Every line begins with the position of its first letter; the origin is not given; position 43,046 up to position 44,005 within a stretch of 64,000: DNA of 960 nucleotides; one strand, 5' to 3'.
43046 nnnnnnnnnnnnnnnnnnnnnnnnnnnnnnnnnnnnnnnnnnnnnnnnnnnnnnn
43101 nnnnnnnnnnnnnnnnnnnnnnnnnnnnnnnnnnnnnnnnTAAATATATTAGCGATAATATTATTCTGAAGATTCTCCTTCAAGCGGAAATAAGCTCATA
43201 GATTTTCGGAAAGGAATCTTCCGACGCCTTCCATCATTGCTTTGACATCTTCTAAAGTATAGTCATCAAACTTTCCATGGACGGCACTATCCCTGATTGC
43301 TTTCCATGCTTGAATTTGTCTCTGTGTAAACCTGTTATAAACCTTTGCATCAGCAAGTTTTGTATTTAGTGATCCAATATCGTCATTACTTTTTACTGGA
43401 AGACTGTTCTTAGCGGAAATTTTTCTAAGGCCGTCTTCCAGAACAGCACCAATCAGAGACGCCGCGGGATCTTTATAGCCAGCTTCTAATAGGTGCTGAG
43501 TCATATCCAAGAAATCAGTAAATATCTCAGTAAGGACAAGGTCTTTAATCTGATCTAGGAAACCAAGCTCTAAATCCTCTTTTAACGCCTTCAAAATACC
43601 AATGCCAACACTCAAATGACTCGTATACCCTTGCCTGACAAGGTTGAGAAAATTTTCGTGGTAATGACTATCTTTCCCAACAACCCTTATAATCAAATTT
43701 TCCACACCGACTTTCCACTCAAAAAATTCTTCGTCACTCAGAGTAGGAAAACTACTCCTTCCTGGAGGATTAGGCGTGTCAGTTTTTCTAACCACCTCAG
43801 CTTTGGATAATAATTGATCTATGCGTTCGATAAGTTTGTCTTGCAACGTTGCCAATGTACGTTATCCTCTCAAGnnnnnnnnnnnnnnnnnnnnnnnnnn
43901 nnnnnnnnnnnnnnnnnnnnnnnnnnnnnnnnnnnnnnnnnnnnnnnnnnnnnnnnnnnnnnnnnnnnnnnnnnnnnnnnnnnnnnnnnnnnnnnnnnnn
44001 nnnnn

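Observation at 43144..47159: AT-rich two-gene islet (type IIG RM fusion + HEPN-like protein) wedged between hemL and tRNA-Ser(GGA)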

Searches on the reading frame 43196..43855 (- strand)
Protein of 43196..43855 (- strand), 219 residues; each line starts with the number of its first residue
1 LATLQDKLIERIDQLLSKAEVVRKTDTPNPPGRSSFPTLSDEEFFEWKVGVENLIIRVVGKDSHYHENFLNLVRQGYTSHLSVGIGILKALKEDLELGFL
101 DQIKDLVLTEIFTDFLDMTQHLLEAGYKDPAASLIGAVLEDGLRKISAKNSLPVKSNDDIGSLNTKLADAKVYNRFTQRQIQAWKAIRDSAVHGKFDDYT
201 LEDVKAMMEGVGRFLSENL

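Call 8: search_protein_families(library=pfam, proteins=[window:43196-43855:-], max_evalue=0.1)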
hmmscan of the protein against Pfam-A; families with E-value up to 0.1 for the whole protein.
window:43196-43855:- (219 aa): 0 families

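Call 9: search_protein_families(library=padloc, proteins=[window:43196-43855:-], max_evalue=0.1)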
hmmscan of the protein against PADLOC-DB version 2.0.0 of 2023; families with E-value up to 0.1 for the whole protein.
window:43196-43855:- (219 aa): 0 families

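Call 10: search_protein_families(library=ncbifam, proteins=[window:43196-43855:-], max_evalue=0.1)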
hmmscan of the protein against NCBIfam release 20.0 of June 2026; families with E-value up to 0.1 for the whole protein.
window:43196-43855:- (219 aa): 0 families

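Call 11: find_homologous_proteins(query=window:43196-43855:-)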
Query window:43196-43855:- (219 aa): 600 proteins with E <= 0.001 among 969 candidates; the best 120 are listed.
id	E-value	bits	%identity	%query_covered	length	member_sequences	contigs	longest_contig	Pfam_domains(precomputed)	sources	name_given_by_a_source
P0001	1.1e-138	478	100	100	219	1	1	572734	-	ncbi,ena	-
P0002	2.2e-93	330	68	99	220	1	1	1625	-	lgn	-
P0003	3.2e-92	326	67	100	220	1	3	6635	-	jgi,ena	-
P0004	1.8e-90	320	66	99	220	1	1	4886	-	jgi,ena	-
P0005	7.2e-88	312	72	98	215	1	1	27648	-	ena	-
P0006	1.1e-87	311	64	100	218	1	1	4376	-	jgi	-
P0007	2.8e-87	310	66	100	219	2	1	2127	-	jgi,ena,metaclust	metaclust:\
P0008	6.0e-87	309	63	100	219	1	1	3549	-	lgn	-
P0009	2.2e-86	307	62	100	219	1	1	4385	-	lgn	-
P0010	5.6e-86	306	63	100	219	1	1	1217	-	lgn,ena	-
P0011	2.6e-85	304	62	99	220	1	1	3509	-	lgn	-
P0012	3.4e-85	303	62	100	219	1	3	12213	-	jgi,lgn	-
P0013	1.3e-84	301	64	100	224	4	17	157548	-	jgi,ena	-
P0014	1.5e-83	298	63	100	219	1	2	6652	-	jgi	jgi:hypothetical protein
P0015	4.1e-83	296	62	100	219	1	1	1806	-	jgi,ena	-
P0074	8.9e-70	253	54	100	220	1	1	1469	PF05168.20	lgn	-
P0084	8.1e-69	250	55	100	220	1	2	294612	PF05168.20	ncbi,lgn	-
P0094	2.1e-68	248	53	100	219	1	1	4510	PF05168.20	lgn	-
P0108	2.2e-67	245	52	100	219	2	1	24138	PF05168.20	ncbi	-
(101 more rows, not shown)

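Call 12: search_protein_families(library=phrogs, proteins=[window:43196-43855:-], max_evalue=0.1)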
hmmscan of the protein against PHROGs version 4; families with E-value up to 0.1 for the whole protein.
window:43196-43855:- (219 aa): 0 families

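Call 16: find_related_loci(query=A1, collection=genome_contigs, flank=10000)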
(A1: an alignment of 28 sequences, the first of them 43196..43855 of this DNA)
Query A1 (219 aa) in genome_contigs; peptide patterns used: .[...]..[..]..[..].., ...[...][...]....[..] (x = any residue, [..] = any of these).
102 stretches matched a pattern; 57 encode a relative of the query (tblastn E <= 1e-3); 57 distinct loci.
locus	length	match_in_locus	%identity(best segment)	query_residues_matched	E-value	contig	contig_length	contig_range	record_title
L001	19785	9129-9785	60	1-219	7e-89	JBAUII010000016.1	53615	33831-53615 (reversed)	MAG: Thermodesulfobacteriota bacterium isolate MFD09513_ilm_asm_bin6 k127_96267, whole genome shotgun sequence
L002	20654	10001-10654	57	2-219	1e-84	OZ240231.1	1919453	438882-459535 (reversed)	MAG: Thermodesulfobacteriota bacterium isolate c8c6e5a5-4c4e-4c66-95f7-eb3608dbd0ad genome assembly, chromosome: 1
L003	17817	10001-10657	64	1-219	6e-92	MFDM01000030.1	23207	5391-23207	MAG: Candidatus Daviesbacteria bacterium RIFCSPLOWO2_01_FULL_39_12 rifcsplowo2_01_scaffold_7905, whole genome shotgun se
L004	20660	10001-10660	58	1-219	6e-79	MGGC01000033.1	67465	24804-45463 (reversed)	MAG: Candidatus Woesebacteria bacterium RIFCSPHIGHO2_01_FULL_38_10 rifcsphigho2_01_scaffold_510, whole genome shotgun se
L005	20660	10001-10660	57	1-219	4e-78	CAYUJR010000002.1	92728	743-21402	MAG TPA_asm: uncultured Gammaproteobacteria bacterium isolate SRP090828_co2_75 genome assembly, contig: NODE_92_length_9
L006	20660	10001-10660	56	1-219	2e-77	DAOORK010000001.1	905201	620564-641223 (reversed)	MAG TPA_asm: Candidatus Woesebacteria bacterium isolate AMR_MDS_2547 NODE_2_length_905201_cov_27.448945, whole genome sh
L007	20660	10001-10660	57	1-219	2e-77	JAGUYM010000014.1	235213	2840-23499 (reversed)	MAG: Candidatus Woesebacteria bacterium isolate DeMMO6_63 c_000000012182, whole genome shotgun sequence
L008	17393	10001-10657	55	1-219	2e-77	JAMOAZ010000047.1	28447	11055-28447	MAG: Nitrospirota bacterium isolate MYC-10 scaffold47, whole genome shotgun sequence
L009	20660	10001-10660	55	1-219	4e-77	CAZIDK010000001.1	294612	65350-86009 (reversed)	MAG TPA_asm: uncultured Gammaproteobacteria bacterium isolate SRP302447_co4_23 genome assembly, contig: NODE_116_length_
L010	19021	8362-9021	55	1-219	1e-74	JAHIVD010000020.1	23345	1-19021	MAG: Patescibacteria group bacterium isolate MM_PC_MetaG.mb.55 MM_PC_MetaG.mb.55_k141_531370, whole genome shotgun seque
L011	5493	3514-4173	54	1-219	6e-72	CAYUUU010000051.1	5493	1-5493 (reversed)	MAG TPA_asm: uncultured Gammaproteobacteria bacterium isolate SRP192927_co1_90 genome assembly, contig: NODE_42311_lengt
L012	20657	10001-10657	51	1-219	5e-71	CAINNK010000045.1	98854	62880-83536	uncultured bacterium isolate AM_bin-0953 genome assembly, contig: bin-0953:45/46, whole genome shotgun sequence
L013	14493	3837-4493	48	1-219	4e-68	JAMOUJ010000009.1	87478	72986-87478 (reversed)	MAG: Candidatus Aminicenantes bacterium isolate PIR-30_maxbin2_scaf2bin.175 PIR-30_scaffold_68_c1, whole genome shotgun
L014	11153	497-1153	47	1-219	1e-66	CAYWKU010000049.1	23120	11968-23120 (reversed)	MAG TPA_asm: uncultured bacterium isolate SRP141376_co1_276 genome assembly, contig: NODE_4829_length_23120_cov_12.21747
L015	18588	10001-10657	52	1-219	4e-74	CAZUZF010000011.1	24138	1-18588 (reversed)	MAG TPA_asm: uncultured Gammaproteobacteria bacterium isolate binchicken_co38_1268 genome assembly, contig: NODE_4329_le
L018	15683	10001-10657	47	1-219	1e-59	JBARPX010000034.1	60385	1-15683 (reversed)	MAG: Candidatus Zixiibacteriota bacterium isolate MFD13424_ilm_asm_bin49 k127_1570, whole genome shotgun sequence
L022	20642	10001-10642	45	4-219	2e-55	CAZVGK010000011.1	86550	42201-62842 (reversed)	MAG TPA_asm: uncultured Gemmatimonadota bacterium isolate binchicken_co211_282 genome assembly, contig: NODE_103_length_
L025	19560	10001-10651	41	3-219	2e-53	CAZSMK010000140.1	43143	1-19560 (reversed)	MAG TPA_asm: uncultured Candidatus Sumerlaeota bacterium isolate SRP067234_co1_16 genome assembly, contig: k99_196567, w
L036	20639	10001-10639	38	7-217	3e-46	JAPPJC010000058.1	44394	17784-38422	MAG: Acidimicrobiaceae bacterium isolate RHO2_bin_38 NODE_1312_length_44394_cov_8.386094, whole genome shotgun sequence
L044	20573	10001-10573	38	39-218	1e-36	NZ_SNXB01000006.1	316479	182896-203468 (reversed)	Flavobacterium sp. 245 Ga0310584_106, whole genome shotgun sequence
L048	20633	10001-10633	35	7-218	9e-36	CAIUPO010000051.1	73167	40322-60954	MAG: uncultured Bacteroidetes bacterium isolate Umea_bin-09912 genome assembly, contig: bin-09912:051/146, whole genome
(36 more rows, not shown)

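Call 24: predict_structure(alignment_id=A1)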
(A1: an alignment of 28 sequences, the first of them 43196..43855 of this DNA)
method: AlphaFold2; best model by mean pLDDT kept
length: 219 residues; sequences in the alignment: 28
mean_pLDDT: 90.5   pTM: 0.58
mean pLDDT of the five models: 90.5, 89.0, 87.7, 86.8, 86.3
residues with pLDDT >= 90: 160; 70-90: 46; 50-70: 13; < 50: 0
segments of 3 or more residues with pLDDT < 50: none
pLDDT, mean of each block of 10 residues (from residue 1): 83 97 86 76 96 94 95 93 97 90 68 81 93 94 92 94 96 94 97 94 95 86
secondary structure, 60 per line:
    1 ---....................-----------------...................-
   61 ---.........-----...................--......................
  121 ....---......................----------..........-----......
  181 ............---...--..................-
elements in order: H4-23 H41-59 H64-72 H78-96 H99-124 H128-149 H160-169 H175-192 H201-218

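Call 26: search_protein_families(library=pfam, alignment_id=A2, max_evalue=0.00001)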
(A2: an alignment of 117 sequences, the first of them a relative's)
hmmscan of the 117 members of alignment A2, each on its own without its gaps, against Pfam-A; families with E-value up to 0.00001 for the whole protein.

A. member 1, L001:8061-9086:+ (342 aa): 0 families

B. families by the number of members that match (of 117 scanned): 94 families (the first 25 are shown)
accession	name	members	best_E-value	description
PF04851.21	ResIII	6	3e-21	Type III restriction enzyme, res subunit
PF01420.25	Methylase_S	5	1.6e-35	Type I restriction modification DNA specificity domain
PF01555.25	N6_N4_Mtase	4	5.3e-55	DNA methylase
PF13175.12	AAA_15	3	1.1e-33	AAA ATPase domain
PF13304.12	AAA_21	3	3.8e-20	AAA domain, putative AbiEii toxin, Type IV TA system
PF02463.25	SMC_N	3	8.5e-09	RecF/RecN/SMC N terminal domain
PF13166.12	AAA_13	2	4e-120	AAA domain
PF02384.22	N6_Mtase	2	2.3e-112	N-6 DNA Methylase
PF00749.27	tRNA-synt_1c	2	6.1e-111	tRNA synthetases class I (E and Q), catalytic domain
PF02515.22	CoA_transf_3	2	5.7e-83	CoA-transferase family III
PF18766.7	SWI2_SNF2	2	6.2e-82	SWI2/SNF2 ATPase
PF04313.20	HSDR_N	2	4.2e-46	Type I restriction enzyme R protein N terminus (HSDR_N)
PF01252.23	Peptidase_A8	2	8.7e-34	Signal peptidase (SPase) II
PF00849.27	PseudoU_synth_2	2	1.8e-31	RNA pseudouridylate synthase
PF04471.18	Mrr_cat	2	2e-31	Restriction endonuclease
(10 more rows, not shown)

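Call 27: search_protein_families(library=pfam, proteins=[L004:10666-12330:+, L004:12330-14648:+, L004:14654-17515:+, L006:8006-9811:+, L006:10666-13245:+, L006:13224-15041:+, L001:8061-9086:+, L013:4624-6525:+, L011:4145-5290:+, L001:10098-11351:+], max_evalue=0.001)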
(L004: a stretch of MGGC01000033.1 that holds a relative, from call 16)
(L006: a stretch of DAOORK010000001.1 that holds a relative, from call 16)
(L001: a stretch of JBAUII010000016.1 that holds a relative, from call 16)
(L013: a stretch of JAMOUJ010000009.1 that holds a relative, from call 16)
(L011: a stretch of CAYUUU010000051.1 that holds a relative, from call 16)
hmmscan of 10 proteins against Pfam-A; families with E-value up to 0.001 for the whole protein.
L004:10666-12330:+ (555 aa): 2 families
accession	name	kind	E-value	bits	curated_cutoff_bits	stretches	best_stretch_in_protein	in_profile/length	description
PF01555.25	N6_N4_Mtase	-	6.4e-41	141.2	26.7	1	79-407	1-215/221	DNA methylase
PF03602.21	Cons_hypoth95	-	4.8e-05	23.5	24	0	61-108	97-143/182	Conserved hypothetical protein 95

L004:12330-14648:+ (773 aa): 4 families
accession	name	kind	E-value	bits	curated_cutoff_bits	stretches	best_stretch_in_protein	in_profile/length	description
PF04851.21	ResIII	-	4.9e-21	75.8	22.5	1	53-222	19-163/164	Type III restriction enzyme, res subunit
PF08722.17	Tn7_TnsA-like_N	-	7.9e-08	33.2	26.5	1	690-734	25-74/85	TnsA-like endonuclease N terminal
PF19778.5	RE_endonuc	-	3e-07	30.7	23.4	1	646-729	2-90/108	Endonuclease domain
PF18766.7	SWI2_SNF2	-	7e-05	23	26.7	1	136-225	83-159/221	SWI2/SNF2 ATPase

L004:14654-17515:+ (954 aa): 1 family
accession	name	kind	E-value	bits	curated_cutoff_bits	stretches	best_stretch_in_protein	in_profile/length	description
PF02463.25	SMC_N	-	0.00053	19.9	40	0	461-905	61-208/220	RecF/RecN/SMC N terminal domain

L006:8006-9811:+ (602 aa): 1 family
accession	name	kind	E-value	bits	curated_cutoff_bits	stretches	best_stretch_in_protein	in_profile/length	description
PF10502.14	Peptidase_S26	-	7.2e-25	88.3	22.9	1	168-341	13-159/168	Signal peptidase, peptidase S26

L006:10666-13245:+ (860 aa): 3 families
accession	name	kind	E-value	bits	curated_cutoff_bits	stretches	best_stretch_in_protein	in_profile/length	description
PF04851.21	ResIII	-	1e-06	29.2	22.5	1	117-323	9-162/164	Type III restriction enzyme, res subunit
PF08722.17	Tn7_TnsA-like_N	-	4.9e-05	24.2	26.5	1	772-809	11-51/85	TnsA-like endonuclease N terminal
PF06356.17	DUF1064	-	0.0004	21.2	24.7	1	729-814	11-90/117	Protein of unknown function (DUF1064)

L006:13224-15041:+ (606 aa): 2 families
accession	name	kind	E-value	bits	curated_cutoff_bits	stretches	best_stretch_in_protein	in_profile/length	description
PF01555.25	N6_N4_Mtase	-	5.3e-55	187.2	26.7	1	94-343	1-219/221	DNA methylase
PF03602.21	Cons_hypoth95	-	9.6e-07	29.1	24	0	64-146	79-164/182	Conserved hypothetical protein 95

L001:8061-9086:+ (342 aa): 0 families

L013:4624-6525:+ (634 aa): 7 families
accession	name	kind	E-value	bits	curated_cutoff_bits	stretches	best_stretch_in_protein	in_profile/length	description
PF09848.15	SLFN-g3_helicase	-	9.7e-63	213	24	1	256-618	2-354/354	Schlafen group 3, DNA/RNA helicase domain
PF20720.3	nSTAND3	-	1.1e-05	25.6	27.2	1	253-304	15-59/155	Novel STAND NTPase 3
PF02562.22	PhoH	-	3.5e-05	23.8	27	0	237-284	8-49/205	PhoH-like protein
PF13401.12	AAA_22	-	4.4e-05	24.3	27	1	255-358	5-105/130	AAA domain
PF06745.19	ATPase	-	6.2e-05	22.9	26.6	0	254-285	18-50/231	KaiC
PF04851.21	ResIII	-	0.00023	21.6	22.5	1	234-371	4-134/164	Type III restriction enzyme, res subunit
PF10236.15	DAP3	-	0.0003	20.5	23.1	0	237-304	6-72/311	Mitochondrial ribosomal death-associated protein 3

L011:4145-5290:+ (382 aa): 3 families
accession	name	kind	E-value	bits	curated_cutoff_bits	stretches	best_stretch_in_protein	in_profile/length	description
PF06071.19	YchF-GTPase_C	-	4.8e-34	116.8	27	1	298-381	1-84/84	Protein of unknown function (DUF933)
PF01926.29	MMR_HSR1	-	9.7e-25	87.3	21.9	1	31-137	2-86/113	50S ribosome-binding GTPase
PF02421.24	FeoB_N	-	8.8e-08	32.3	27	1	31-78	3-49/156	Ferrous iron transport protein B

L001:10098-11351:+ (418 aa): 1 family
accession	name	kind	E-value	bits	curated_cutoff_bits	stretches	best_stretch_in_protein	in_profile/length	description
PF00999.27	Na_H_Exchanger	-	2.4e-29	102.8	26.2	1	31-384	2-364/375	Sodium/hydrogen exchanger, transmembrane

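Call 28: fold_search(model_id=the predicted structure, library=pdb)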
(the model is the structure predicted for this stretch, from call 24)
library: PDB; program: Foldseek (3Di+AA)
matches with E <= 10: 187; with E <= 0.001: 0
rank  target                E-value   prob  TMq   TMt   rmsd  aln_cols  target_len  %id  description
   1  6ff6                  2.8e-01  0.69  0.35  0.35  13.4       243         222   12  Crystal structure of novel repeat protein BRIC1 (released 2018-09-05)
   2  5j1h_A                3.0e-01  0.16  0.14  0.16  21.3       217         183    9  Structure of the spectrin repeats 5 and 6 of the plakin domain of plectin (released 2016-07-20)
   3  5j1g_A                3.1e-01  0.16  0.19  0.18  22.8       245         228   13  Structure of the spectrin repeats 7 and 8 of the plakin domain of plectin (released 2016-07-20)
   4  5j1g_B                4.0e-01  0.15  0.19  0.18  22.9       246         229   13  Structure of the spectrin repeats 7 and 8 of the plakin domain of plectin (released 2016-07-20)
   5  2hsb                  4.2e-01  1.00  0.43  0.72   2.0       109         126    6  Crystal structure of a hepn domain containing protein (af_0298) from archaeoglobus fulgidus at 1.95 A resolution (released 2006-08-15)
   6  9kp1_A                5.6e-01  0.13  0.18  0.18  21.1       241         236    9  Heterodimer of heptaprenyl diphosphate synthase from B. subtilis (released 2025-11-26)
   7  6xf1_C                7.4e-01  0.10  0.17  0.17  19.4       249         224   11  Nesprin-2G(aa1425-1649)-FHOD1(aa1-339) complex, H. sapiens (released 2021-02-03)
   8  3o00_A                7.4e-01  0.08  0.17  0.13  20.1       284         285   11  Crystal Structure of the Salmonella Type III Secretion System Tip Protein SipD-C244S (released 2010-11-17)
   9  1ogk_B                9.5e-01  0.10  0.19  0.18  19.6       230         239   11  The crystal structure of Trypanosoma cruzi dUTPase in complex with dUDP (released 2004-01-22)
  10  5cwn                  9.9e-01  0.14  0.22  0.22  18.6       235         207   15  Crystal structure of de novo designed helical repeat protein DHR71 (released 2015-12-16)
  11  7k58_C                9.9e-01  0.10  0.16  0.02  17.9       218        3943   13  Structure of outer-arm dyneins bound to microtubule with microtubule binding state 1(MTBS-1) (released 2021-09-29)
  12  8hpo_B                1.0e+00  0.25  0.31  0.13  20.5       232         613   12  Cryo-EM structure of a SIN3/HDAC complex from budding yeast (released 2023-05-03)
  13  8hxx_K                1.2e+00  0.18  0.28  0.13  18.7       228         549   14  Cryo-EM structure of the histone deacetylase complex Rpd3S (released 2023-09-27)
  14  5c1f_A                1.2e+00  0.16  0.22  0.18  23.1       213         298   12  Structure of the Imp2 F-BAR domain (released 2016-01-27)
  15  8ihn_K                1.3e+00  0.20  0.30  0.13  20.9       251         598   13  Cryo-EM structure of the Rpd3S core complex (released 2024-03-20)
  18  2q00_A                1.4e+00  0.98  0.42  0.71   2.6       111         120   14  Crystal structure of the P95883_SULSO protein from Sulfolobus solfataricus. NESG target SsR10. (released 2007-05-29)
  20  1o3u                  1.7e+00  0.91  0.37  0.62   4.9       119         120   13  Crystal structure of an hepn domain protein (tm0613) from thermotoga maritima at 1.75 A resolution (released 2003-04-22)
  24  7ae8_B                1.8e+00  0.66  0.32  0.42   5.1       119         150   16  Crystal structure of HEPN(R102A) toxin (released 2020-12-30)
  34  7bxo_H                2.4e+00  0.84  0.38  0.58   3.8       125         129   12  Crystal structure of the toxin-antitoxin with AMP-PNP (released 2020-09-30)
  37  6m6u_G                2.8e+00  0.80  0.37  0.58   3.9       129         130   12  Crystal structure the toxin-antitoxin MntA-HpeT mutant-D39ED41E (released 2020-09-30)
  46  7bxo_F                3.2e+00  0.18  0.25  0.39  21.4       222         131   12  Crystal structure of the toxin-antitoxin with AMP-PNP (released 2020-09-30)
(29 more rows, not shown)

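Call 29: find_encoding_contigs(protein=P0001, flank=10000, max_places=4)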
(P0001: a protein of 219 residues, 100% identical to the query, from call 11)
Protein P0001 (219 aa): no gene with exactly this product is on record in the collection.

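Call 32: find_encoding_contigs(protein=P0005, flank=8000, max_places=3)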
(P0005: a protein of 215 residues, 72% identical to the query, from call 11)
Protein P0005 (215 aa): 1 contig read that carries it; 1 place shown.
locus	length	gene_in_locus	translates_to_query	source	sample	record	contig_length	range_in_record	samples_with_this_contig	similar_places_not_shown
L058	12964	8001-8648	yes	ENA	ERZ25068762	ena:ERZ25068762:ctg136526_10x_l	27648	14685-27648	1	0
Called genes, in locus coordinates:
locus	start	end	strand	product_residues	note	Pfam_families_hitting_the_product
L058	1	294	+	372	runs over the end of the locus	-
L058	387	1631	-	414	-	PF00571:CBS, PF03471:CorC_HlyC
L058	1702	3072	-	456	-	PF00483:NTP_transferase, PF01128:IspD (faint), PF12804:NTP_transf_3, PF25087:GMPPB_C (faint), PF00132:Hexapep, PF25084:LbH_EIF2B, PF00132:Hexapep, PF14602:Hexapep_2 (weak)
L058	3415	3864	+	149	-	-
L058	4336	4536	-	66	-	-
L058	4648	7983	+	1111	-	PF20473:MmeI_Mtase, PF07669:Eco57I, PF02384:N6_Mtase (weak), PF12950:TaqI_C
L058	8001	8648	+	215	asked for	-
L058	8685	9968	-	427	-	PF00202:Aminotran_3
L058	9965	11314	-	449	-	PF03807:F420_oxidored (faint), PF05201:GlutR_N, PF02423:OCD_Mu_crystall (faint), PF01488:Shikimate_DH, PF00745:GlutR_dimer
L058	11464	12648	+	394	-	PF08534:Redoxin, PF00578:AhpC-TSA, PF13905:Thioredoxin_8 (faint), PF17991:Thioredoxin_10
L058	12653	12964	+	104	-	?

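Call 33: find_encoding_contigs(protein=P0003, flank=8000, max_places=3)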
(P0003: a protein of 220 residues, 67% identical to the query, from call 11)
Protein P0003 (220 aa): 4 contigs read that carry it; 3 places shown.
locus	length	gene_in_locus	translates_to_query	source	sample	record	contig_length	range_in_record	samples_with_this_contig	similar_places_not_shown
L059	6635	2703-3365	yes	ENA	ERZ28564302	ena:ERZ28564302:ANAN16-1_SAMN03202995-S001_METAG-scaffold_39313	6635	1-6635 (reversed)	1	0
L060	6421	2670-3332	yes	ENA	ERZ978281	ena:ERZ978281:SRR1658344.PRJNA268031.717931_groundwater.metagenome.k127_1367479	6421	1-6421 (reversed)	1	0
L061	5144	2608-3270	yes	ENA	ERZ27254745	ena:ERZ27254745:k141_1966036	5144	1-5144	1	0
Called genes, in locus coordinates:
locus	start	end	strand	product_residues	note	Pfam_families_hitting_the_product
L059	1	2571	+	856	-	?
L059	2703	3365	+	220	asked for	-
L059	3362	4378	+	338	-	-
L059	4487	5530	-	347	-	PF01939:NucS_C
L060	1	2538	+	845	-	?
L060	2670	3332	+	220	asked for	-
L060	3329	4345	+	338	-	-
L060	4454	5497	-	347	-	PF01939:NucS_C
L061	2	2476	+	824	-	?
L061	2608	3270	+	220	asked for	-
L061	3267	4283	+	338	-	-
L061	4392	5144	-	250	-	?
